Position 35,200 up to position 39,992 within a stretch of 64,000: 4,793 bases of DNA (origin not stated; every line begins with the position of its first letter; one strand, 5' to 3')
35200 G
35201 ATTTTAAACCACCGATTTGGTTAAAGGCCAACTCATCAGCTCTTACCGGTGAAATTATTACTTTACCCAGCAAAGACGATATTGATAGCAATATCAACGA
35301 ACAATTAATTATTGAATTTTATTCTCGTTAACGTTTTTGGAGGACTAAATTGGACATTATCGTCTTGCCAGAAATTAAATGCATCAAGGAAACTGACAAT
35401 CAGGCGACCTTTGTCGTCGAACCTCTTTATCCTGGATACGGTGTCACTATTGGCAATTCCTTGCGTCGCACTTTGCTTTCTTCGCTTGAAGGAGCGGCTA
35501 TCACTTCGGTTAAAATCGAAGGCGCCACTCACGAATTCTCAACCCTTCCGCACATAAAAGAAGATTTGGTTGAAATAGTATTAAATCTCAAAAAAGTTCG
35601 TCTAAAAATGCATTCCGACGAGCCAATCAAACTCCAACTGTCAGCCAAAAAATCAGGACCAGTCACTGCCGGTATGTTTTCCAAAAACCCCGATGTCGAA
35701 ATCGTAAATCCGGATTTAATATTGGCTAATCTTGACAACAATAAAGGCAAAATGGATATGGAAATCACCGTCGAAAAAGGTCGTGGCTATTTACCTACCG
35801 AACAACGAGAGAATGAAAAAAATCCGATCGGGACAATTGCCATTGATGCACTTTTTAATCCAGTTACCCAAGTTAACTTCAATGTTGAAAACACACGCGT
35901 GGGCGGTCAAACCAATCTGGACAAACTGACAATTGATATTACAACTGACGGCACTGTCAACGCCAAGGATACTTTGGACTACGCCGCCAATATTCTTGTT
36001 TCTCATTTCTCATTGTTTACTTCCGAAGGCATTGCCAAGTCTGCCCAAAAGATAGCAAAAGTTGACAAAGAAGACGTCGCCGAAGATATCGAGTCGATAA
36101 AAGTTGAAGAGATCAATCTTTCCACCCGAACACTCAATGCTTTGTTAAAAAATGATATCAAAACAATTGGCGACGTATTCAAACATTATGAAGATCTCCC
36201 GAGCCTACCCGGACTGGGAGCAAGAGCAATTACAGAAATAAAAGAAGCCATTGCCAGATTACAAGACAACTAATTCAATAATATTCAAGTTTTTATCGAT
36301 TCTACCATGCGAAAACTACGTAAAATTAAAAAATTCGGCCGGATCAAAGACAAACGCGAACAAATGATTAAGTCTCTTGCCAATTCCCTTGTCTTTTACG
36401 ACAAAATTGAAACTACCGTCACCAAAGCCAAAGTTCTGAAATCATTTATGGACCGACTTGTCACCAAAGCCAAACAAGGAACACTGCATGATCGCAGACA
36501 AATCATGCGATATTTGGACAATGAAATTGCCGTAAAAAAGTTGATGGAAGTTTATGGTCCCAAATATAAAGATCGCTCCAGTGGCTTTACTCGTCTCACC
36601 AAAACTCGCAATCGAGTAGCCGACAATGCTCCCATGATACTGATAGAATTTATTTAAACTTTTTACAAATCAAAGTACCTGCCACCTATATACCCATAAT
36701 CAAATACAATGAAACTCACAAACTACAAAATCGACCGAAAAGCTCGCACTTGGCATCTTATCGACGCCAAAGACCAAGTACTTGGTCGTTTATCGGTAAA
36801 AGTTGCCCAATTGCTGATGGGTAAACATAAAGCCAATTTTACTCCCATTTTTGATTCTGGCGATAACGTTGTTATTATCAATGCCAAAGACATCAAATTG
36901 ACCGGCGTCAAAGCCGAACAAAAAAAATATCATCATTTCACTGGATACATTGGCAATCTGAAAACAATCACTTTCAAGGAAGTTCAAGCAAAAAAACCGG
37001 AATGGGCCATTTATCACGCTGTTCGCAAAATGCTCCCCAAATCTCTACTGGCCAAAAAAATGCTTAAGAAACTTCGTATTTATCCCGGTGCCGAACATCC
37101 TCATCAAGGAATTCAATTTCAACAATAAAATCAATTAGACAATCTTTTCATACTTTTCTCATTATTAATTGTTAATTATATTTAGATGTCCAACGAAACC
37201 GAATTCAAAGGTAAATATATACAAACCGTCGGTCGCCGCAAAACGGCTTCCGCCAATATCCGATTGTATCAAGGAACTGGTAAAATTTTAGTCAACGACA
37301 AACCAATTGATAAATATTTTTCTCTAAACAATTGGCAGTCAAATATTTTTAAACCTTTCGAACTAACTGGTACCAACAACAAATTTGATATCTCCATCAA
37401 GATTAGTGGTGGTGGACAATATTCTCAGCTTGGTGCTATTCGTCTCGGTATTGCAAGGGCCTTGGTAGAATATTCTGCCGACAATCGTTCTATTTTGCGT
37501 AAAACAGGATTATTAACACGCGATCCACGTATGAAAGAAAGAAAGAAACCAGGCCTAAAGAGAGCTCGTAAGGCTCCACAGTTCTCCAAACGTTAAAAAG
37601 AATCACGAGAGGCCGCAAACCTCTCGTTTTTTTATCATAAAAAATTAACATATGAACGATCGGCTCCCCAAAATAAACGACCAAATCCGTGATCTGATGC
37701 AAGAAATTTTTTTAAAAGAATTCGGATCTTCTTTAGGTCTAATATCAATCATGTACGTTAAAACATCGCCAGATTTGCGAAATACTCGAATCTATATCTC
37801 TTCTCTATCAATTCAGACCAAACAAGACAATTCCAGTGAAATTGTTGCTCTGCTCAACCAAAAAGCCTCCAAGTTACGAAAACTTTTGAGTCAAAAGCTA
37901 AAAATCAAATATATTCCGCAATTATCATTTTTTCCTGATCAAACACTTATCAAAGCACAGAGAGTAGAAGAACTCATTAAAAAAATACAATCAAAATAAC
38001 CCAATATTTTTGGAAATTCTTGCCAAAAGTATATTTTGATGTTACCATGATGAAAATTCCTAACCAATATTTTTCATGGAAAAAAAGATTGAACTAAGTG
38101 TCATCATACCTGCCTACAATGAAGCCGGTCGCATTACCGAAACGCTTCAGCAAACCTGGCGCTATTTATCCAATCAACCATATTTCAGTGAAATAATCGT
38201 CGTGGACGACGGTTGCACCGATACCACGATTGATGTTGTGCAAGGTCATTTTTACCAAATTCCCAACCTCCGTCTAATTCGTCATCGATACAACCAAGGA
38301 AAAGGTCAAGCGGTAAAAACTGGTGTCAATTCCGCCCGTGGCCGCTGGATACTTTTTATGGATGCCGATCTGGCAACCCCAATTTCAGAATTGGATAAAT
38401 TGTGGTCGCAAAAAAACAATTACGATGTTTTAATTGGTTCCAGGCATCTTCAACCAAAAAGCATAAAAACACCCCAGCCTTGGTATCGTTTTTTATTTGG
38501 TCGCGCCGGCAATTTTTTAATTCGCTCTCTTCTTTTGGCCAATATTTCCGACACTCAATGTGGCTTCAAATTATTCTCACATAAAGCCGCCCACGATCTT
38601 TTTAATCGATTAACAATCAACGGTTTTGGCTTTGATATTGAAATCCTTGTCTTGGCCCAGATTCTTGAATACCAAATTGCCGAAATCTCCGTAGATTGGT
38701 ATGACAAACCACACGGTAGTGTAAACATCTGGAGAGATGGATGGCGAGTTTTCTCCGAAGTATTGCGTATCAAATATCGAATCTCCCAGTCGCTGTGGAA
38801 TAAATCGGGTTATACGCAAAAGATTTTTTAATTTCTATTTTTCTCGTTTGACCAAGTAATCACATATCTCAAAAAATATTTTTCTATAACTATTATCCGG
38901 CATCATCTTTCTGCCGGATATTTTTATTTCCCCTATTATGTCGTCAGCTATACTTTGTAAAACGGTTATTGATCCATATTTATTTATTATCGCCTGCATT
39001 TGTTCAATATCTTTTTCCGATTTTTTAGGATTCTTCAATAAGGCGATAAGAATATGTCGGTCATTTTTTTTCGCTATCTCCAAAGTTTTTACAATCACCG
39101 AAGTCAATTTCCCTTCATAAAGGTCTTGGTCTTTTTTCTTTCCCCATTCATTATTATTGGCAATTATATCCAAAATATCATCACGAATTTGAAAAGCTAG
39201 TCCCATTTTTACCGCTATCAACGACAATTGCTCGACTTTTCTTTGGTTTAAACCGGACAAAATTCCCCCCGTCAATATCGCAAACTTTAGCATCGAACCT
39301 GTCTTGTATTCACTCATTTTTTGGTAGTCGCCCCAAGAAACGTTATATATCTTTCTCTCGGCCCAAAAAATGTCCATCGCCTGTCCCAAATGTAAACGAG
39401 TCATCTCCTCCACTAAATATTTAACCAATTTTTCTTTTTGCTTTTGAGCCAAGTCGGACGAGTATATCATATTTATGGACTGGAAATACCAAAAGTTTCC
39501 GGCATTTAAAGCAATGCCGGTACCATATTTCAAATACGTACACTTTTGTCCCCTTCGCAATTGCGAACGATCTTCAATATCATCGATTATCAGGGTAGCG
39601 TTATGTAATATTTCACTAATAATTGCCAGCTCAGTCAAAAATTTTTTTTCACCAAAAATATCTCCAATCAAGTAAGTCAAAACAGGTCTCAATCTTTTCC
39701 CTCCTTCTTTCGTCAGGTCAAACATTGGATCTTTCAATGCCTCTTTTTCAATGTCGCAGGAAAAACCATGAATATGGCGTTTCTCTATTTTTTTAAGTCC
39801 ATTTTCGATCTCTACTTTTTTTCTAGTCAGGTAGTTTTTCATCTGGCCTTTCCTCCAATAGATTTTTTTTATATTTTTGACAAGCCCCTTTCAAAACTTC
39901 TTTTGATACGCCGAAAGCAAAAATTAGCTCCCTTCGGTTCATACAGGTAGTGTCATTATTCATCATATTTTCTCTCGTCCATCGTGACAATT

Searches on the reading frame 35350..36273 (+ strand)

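Call 35: search_protein_families(library=pfam, proteins=[window:35350-36273:+], max_evalue=0.001)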
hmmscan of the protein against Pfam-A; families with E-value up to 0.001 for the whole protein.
window:35350-36273:+ (307 aa): 3 families
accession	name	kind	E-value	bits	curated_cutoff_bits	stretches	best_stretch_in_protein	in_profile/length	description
PF01000.31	RNA_pol_A_bac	-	6.9e-31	107.4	33.9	1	54-170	1-119/119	RNA polymerase Rpb3/RpoA insert domain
PF01193.29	RNA_pol_L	-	4.7e-21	74.7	24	1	24-220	1-74/74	RNA polymerase Rpb3/Rpb11 dimerisation domain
PF03118.21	RNA_pol_A_CTD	-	4e-11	42.9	23.8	1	242-301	5-65/67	Bacterial RNA polymerase, alpha chain C terminal domain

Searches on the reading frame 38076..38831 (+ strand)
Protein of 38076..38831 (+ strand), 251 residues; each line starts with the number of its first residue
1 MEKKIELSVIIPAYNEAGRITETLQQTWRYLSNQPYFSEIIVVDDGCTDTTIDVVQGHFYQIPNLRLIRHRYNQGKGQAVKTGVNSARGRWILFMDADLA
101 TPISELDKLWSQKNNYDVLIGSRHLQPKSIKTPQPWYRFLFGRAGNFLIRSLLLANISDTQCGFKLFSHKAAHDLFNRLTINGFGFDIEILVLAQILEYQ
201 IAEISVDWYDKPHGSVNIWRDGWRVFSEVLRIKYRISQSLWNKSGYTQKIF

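Call 35: search_protein_families(library=pfam, proteins=[window:38076-38831:+], max_evalue=0.001)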
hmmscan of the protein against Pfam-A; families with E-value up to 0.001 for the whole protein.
window:38076-38831:+ (251 aa): 4 families
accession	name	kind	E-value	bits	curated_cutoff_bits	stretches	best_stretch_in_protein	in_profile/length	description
PF00535.33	Glycos_transf_2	-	4.5e-29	102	23.3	1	8-176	1-168/168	Glycosyl transferase family 2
PF13641.12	Glyco_tranf_2_3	-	2.4e-09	38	27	1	7-102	3-100/230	Glycosyltransferase like family 2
PF10111.15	Glyco_tranf_2_2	-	4.1e-07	30.2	27.3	1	8-109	1-102/276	Glycosyltransferase like family 2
PF13704.12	Glyco_tranf_2_4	-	2.4e-06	28.4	27.5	1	15-98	2-81/98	Glycosyl transferase family 2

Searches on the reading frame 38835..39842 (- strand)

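Call 35: search_protein_families(library=pfam, proteins=[window:38835-39842:-], max_evalue=0.001)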
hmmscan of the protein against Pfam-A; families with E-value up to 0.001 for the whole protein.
window:38835-39842:- (335 aa): 1 family
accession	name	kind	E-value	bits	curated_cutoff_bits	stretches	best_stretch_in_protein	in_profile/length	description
PF00348.22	polyprenyl_synt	-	8.3e-64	215.6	27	1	34-285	2-250/251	Polyprenyl synthetase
